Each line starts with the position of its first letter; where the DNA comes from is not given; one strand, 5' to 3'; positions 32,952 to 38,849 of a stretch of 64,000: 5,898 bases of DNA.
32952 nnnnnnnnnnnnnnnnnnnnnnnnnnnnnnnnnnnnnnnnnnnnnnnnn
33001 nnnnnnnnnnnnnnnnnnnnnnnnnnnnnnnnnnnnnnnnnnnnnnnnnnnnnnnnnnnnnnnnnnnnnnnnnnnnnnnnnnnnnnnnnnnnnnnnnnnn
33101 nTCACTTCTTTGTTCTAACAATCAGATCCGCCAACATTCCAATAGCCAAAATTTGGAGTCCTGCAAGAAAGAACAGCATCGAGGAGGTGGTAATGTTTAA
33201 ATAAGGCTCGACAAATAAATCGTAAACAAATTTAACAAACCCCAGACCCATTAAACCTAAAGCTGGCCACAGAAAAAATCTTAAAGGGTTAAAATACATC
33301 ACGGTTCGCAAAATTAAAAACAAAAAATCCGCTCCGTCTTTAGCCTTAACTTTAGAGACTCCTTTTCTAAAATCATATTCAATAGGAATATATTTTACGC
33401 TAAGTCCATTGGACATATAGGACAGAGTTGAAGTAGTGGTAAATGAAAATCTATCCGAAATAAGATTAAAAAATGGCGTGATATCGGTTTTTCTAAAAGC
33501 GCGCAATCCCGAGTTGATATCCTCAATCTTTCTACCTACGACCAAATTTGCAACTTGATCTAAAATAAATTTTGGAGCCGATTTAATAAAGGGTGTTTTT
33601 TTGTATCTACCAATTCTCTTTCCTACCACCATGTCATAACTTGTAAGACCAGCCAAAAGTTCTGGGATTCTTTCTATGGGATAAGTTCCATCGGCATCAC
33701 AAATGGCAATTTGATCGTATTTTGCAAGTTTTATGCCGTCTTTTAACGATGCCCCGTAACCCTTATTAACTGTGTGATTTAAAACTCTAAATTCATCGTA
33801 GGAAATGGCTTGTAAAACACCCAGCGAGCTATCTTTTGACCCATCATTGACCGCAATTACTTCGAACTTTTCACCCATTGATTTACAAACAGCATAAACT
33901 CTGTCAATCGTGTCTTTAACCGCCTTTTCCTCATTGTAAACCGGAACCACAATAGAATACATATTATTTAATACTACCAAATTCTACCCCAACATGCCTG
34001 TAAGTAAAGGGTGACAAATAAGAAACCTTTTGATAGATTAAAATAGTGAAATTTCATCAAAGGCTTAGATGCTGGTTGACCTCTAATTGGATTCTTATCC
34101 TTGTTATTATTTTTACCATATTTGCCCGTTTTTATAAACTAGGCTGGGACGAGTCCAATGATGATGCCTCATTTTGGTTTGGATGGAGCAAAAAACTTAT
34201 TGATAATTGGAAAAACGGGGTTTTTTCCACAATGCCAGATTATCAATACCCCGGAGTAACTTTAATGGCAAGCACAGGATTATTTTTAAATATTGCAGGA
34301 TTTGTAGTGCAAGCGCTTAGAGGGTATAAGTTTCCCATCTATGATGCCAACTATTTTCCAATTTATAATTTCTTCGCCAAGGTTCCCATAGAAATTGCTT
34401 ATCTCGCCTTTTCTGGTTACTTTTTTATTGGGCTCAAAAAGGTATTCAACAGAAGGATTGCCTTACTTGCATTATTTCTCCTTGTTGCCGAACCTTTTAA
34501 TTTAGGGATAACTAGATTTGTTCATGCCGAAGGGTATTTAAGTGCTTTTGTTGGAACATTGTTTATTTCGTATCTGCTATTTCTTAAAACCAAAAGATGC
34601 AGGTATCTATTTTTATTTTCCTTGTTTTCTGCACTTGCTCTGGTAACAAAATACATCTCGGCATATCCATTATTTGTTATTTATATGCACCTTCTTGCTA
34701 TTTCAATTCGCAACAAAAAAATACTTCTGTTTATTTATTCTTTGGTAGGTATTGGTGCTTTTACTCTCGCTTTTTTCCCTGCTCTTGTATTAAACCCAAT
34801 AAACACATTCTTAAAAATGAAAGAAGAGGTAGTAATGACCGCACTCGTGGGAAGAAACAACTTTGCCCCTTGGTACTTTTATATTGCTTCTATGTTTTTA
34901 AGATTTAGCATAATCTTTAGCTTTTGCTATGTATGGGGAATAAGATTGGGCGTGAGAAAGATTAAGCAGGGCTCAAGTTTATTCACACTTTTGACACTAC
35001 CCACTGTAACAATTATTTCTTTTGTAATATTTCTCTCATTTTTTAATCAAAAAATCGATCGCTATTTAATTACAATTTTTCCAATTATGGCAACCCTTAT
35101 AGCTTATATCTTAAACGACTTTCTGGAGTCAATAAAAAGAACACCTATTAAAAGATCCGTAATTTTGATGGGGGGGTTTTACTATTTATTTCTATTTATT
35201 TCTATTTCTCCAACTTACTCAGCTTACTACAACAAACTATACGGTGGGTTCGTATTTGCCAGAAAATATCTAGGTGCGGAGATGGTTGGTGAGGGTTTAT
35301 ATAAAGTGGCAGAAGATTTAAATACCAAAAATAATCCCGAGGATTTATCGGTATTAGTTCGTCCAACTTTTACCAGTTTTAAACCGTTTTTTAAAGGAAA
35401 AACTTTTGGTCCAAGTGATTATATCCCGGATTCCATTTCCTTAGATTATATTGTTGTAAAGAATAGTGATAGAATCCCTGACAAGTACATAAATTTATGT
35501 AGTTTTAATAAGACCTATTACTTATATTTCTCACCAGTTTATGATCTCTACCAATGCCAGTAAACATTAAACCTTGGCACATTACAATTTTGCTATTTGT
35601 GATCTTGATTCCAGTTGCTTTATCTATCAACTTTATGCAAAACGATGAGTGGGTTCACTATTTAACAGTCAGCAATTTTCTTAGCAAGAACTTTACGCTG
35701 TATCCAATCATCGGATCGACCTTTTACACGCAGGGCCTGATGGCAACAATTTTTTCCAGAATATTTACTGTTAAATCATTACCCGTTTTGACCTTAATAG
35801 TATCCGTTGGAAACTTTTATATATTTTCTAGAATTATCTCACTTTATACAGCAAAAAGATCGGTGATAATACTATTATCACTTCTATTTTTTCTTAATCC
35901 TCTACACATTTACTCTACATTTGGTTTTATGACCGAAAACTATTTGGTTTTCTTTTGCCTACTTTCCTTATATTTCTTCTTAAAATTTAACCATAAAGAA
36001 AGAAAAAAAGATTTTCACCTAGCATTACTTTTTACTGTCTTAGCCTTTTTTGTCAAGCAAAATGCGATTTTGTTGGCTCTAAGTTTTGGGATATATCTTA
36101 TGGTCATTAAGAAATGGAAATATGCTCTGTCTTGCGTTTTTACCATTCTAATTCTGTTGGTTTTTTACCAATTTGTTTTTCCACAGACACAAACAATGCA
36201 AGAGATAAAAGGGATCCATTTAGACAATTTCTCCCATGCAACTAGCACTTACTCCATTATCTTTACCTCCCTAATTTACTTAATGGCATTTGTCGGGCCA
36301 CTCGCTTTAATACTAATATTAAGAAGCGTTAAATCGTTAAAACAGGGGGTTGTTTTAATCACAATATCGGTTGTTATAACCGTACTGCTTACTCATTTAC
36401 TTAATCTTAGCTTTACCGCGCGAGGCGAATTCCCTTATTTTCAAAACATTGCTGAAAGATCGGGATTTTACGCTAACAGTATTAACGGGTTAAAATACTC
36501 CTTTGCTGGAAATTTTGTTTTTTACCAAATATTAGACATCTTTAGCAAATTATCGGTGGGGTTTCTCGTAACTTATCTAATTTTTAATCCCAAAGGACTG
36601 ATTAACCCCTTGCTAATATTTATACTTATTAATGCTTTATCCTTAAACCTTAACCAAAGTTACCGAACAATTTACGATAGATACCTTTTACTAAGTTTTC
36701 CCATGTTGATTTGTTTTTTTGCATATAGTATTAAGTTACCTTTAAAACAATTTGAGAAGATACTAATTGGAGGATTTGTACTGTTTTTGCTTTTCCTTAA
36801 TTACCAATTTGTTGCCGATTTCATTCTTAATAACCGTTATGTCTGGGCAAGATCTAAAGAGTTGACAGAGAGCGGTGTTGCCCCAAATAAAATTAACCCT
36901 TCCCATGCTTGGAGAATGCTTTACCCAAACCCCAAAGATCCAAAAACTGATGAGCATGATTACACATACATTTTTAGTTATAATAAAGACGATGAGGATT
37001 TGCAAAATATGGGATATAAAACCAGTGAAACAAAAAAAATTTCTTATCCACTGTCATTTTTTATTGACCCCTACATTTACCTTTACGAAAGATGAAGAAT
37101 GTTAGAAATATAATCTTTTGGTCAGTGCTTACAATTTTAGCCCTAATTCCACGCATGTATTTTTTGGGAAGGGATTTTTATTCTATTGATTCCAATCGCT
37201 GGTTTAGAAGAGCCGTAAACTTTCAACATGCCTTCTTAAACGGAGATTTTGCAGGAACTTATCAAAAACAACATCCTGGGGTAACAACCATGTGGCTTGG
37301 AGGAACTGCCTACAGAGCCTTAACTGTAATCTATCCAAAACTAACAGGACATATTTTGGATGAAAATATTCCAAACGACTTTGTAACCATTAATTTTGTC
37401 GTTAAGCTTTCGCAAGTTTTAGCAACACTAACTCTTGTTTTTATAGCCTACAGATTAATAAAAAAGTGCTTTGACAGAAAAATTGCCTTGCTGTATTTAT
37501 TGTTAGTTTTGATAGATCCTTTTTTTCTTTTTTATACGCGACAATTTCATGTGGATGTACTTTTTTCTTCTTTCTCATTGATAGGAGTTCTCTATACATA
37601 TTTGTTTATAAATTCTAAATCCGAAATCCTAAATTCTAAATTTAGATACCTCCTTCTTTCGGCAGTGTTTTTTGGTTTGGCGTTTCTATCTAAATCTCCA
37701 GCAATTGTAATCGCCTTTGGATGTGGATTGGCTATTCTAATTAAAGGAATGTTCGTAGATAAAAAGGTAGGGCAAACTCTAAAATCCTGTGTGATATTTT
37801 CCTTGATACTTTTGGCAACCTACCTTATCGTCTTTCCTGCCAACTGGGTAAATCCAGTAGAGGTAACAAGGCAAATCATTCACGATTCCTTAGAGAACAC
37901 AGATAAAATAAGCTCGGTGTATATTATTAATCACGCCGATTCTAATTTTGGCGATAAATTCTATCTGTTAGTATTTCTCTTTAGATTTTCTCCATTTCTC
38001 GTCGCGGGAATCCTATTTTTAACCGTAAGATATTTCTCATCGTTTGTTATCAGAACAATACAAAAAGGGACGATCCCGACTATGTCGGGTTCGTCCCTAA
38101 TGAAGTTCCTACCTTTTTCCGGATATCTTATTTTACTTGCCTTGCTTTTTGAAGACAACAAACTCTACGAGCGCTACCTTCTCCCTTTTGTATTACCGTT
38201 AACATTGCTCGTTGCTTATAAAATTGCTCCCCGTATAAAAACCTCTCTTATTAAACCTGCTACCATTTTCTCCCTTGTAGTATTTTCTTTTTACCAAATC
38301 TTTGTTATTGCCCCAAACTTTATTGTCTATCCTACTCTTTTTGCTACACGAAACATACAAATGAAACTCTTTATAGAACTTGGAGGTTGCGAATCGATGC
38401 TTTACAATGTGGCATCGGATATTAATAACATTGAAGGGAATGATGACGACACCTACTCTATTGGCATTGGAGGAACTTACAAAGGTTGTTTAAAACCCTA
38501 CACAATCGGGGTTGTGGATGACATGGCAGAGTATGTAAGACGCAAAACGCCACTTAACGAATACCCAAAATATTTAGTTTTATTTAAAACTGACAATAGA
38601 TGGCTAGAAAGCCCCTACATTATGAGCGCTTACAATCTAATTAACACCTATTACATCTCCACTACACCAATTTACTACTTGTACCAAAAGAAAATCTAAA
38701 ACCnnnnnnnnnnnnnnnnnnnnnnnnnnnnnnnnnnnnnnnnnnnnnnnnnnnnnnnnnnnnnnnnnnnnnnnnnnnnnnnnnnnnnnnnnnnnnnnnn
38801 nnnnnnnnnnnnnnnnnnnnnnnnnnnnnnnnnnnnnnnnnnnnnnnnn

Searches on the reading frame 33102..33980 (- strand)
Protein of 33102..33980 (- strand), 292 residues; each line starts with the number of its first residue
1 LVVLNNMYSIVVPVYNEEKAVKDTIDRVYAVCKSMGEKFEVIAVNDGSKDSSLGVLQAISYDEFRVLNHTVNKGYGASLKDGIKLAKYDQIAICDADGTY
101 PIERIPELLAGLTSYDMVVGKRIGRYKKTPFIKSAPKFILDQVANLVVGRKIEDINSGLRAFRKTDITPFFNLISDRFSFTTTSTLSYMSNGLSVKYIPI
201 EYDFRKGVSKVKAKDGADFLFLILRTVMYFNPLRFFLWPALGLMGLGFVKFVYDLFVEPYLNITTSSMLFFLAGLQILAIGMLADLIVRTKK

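Call 9: search_protein_families(library=pfam, proteins=[window:33102-33980:-], max_evalue=0.001)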
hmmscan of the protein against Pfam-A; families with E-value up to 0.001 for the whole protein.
window:33102-33980:- (292 aa): 3 families
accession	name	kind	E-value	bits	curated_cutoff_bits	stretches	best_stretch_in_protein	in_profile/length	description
PF00535.33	Glycos_transf_2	-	1.3e-27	97.2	23.3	1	9-164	1-161/168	Glycosyl transferase family 2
PF10111.15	Glyco_tranf_2_2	-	1.7e-06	28.2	27.3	1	9-100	1-94/276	Glycosyltransferase like family 2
PF13641.12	Glyco_tranf_2_3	-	0.00019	22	27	1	8-112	3-111/230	Glycosyltransferase like family 2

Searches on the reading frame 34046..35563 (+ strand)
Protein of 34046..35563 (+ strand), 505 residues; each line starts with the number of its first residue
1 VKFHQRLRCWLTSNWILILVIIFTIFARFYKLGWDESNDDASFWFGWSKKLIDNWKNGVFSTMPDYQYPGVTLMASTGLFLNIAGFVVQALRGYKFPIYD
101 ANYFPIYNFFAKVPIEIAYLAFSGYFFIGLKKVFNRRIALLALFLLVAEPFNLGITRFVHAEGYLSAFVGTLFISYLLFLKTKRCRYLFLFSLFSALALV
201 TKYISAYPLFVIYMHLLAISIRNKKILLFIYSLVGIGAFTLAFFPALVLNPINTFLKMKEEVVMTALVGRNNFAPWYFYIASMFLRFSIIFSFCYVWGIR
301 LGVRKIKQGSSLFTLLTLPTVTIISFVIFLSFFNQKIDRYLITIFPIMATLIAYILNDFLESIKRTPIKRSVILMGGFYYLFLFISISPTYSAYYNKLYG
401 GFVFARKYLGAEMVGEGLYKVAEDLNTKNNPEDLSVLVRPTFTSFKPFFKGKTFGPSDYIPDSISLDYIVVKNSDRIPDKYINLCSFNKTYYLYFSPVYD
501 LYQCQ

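Call 9: search_protein_families(library=pfam, proteins=[window:34046-35563:+], max_evalue=0.001)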
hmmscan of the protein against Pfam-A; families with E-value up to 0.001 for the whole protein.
window:34046-35563:+ (505 aa): 2 families
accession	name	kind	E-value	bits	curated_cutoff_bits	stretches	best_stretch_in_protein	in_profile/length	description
PF03901.23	Glyco_transf_22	-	0.00058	19.6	23.8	0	121-393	93-364/414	Alg9-like mannosyltransferase family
PF13231.12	PMT_2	-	0.00076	20.2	26.1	1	117-246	30-157/160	Dolichyl-phosphate-mannose-protein mannosyltransferase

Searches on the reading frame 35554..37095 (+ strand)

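Call 9: search_protein_families(library=pfam, proteins=[window:35554-37095:+], max_evalue=0.001)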
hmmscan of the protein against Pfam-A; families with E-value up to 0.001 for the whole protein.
window:35554-37095:+ (513 aa): 1 family
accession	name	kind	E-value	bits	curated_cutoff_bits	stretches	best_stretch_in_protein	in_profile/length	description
PF13231.12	PMT_2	-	6.3e-06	26.9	26.1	1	58-204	8-150/160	Dolichyl-phosphate-mannose-protein mannosyltransferase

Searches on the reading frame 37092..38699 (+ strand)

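Call 9: search_protein_families(library=pfam, proteins=[window:37092-38699:+], max_evalue=0.001)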
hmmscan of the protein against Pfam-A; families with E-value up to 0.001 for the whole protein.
window:37092-38699:+ (535 aa): 1 family
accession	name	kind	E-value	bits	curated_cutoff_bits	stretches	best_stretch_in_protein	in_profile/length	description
PF13231.12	PMT_2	-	1.3e-14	55.2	26.1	1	102-241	22-149/160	Dolichyl-phosphate-mannose-protein mannosyltransferase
